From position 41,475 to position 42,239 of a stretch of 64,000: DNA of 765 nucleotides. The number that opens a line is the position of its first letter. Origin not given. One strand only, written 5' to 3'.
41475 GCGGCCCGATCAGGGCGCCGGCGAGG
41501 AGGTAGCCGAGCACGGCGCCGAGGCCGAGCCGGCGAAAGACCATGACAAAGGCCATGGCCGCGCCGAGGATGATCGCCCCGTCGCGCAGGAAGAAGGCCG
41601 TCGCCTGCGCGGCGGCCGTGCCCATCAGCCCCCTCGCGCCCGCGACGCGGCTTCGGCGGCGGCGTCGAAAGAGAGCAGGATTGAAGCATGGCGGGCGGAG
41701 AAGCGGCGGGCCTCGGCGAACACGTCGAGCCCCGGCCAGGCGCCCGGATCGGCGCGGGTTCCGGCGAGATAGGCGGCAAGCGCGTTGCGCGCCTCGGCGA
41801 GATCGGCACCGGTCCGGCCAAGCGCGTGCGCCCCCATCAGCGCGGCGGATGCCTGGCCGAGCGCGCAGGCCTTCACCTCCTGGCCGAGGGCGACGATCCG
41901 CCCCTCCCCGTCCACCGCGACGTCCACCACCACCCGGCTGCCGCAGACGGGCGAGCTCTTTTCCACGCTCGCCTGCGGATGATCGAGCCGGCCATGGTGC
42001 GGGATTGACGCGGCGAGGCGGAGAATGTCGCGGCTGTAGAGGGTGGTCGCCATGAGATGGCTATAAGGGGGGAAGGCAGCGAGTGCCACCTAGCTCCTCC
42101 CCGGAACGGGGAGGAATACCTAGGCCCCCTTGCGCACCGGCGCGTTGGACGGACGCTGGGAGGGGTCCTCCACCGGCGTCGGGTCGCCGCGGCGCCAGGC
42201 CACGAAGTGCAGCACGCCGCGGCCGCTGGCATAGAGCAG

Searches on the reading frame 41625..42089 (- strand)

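Call 38: search_protein_families(library=pfam, proteins=[window:41625-42089:-], max_evalue=0.001)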
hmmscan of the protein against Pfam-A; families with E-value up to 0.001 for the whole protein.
window:41625-42089:- (154 aa): 1 family
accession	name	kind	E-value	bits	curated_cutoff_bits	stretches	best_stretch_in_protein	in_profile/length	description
PF01592.21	NifU_N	-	8.7e-05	23.1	22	1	18-93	2-79/127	NifU-like N terminal domain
